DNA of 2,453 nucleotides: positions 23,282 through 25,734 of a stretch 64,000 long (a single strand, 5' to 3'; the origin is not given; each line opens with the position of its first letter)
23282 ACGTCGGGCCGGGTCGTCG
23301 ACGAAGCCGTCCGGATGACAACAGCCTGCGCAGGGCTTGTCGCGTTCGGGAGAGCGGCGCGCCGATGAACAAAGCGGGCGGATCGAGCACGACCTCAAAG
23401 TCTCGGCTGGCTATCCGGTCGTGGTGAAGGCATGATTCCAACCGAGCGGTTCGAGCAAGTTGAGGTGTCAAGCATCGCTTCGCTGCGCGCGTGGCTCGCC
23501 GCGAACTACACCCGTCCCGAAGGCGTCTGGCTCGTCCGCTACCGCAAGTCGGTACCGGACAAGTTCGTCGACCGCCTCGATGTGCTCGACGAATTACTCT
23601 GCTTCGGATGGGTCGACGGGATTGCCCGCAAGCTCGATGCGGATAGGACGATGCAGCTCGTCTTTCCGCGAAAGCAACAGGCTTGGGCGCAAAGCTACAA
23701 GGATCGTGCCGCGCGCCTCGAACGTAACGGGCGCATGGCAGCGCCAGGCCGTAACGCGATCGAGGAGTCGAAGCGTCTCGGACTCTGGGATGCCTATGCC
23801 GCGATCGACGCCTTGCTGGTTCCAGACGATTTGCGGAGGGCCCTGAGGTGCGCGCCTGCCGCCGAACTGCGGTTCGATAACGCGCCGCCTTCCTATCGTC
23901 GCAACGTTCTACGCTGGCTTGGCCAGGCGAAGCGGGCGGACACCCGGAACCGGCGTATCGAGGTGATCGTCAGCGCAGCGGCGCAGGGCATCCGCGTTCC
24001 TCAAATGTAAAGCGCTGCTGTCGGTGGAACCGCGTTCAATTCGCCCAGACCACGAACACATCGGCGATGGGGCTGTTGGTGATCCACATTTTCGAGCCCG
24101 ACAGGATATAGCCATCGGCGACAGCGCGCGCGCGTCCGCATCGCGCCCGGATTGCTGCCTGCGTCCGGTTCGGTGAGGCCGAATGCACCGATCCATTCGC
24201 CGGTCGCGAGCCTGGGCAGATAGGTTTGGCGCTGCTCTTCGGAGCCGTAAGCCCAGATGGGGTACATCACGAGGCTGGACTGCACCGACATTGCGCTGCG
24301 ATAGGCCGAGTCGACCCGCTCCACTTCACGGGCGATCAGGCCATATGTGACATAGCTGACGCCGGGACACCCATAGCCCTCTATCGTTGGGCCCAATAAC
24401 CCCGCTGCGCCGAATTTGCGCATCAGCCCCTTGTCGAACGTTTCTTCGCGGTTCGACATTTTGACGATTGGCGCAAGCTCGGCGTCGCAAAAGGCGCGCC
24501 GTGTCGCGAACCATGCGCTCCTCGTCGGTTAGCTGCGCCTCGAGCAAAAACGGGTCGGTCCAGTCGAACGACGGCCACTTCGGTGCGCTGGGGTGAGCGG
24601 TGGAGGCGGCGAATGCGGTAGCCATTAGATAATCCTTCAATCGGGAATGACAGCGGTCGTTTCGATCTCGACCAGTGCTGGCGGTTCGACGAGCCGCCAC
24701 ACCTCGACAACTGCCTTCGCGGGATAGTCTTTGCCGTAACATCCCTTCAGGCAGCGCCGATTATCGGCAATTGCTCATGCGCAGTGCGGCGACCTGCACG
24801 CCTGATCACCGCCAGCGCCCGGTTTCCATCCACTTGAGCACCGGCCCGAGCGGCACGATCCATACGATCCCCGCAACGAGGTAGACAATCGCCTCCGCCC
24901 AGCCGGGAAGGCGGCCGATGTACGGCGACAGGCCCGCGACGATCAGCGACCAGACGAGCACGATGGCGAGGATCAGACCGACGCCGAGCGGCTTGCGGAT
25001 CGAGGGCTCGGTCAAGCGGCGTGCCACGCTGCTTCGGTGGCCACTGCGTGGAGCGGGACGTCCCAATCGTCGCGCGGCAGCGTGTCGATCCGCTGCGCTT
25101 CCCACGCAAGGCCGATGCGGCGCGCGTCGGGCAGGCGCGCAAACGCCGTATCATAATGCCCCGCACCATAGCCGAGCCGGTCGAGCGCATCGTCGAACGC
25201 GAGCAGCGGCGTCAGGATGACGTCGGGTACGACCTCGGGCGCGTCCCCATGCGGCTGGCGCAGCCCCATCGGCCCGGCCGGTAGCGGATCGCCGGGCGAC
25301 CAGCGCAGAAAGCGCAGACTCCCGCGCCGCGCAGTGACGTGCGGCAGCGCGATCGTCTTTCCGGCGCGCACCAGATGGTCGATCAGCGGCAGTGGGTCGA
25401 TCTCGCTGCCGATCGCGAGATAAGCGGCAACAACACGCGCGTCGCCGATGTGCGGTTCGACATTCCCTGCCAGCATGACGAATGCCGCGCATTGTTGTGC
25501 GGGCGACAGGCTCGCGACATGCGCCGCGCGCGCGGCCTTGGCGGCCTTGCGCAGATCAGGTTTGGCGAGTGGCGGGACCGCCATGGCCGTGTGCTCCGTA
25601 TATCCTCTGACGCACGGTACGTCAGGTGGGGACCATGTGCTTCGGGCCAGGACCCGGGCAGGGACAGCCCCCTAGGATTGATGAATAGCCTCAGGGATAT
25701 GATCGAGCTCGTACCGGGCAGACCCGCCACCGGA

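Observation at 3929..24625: Six frameshifts at homopolymers or simple repeats, all in the accessory half; none in ~35 core genes checked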

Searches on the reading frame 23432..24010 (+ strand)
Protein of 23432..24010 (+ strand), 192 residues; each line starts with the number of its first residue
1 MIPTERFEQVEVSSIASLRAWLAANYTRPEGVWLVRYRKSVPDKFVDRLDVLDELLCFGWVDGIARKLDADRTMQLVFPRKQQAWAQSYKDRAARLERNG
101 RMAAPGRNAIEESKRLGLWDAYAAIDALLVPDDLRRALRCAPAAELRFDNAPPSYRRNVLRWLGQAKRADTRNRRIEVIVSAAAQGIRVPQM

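Call 7: search_protein_families(library=pfam, proteins=[window:23432-24010:+], max_evalue=0.01)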
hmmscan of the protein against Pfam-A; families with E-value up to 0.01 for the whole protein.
window:23432-24010:+ (192 aa): 1 family
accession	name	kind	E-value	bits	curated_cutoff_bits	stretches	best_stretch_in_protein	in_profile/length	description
PF13376.11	OmdA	-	4e-17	62.4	25.6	1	130-186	4-60/60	Bacteriocin-protection, YdeI or OmpD-Associated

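Call 9: find_encoding_contigs(protein=window:23432-24010:+, flank=10000, max_places=10)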
Protein window:23432-24010:+ (192 aa): no gene with exactly this product is on record in the collection.

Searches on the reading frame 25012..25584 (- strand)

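Call 7: search_protein_families(library=pfam, proteins=[window:25012-25584:-], max_evalue=0.01)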
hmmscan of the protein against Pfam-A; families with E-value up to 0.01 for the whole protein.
window:25012-25584:- (190 aa): 1 family
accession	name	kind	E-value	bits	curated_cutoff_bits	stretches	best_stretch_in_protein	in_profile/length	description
PF01812.26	5-FTHF_cyc-lig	-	6.2e-30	104.9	27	1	8-184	1-186/186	5-formyltetrahydrofolate cyclo-ligase family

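Call 37: search_protein_families(library=ncbifam, proteins=[window:25012-25584:-], max_evalue=0.00001)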
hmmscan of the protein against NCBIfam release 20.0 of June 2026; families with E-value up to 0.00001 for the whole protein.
window:25012-25584:- (190 aa): 2 families
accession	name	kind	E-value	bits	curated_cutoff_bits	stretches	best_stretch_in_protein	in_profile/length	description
TIGR02727.1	MTHFS_bact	equivalog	4.5e-38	131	84.9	1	8-184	1-182/182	5-formyltetrahydrofolate cyclo-ligase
NF007661.0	PRK10333.1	equivalog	9.1e-25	87.6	343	1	28-185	33-193/198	5-formyltetrahydrofolate cyclo-ligase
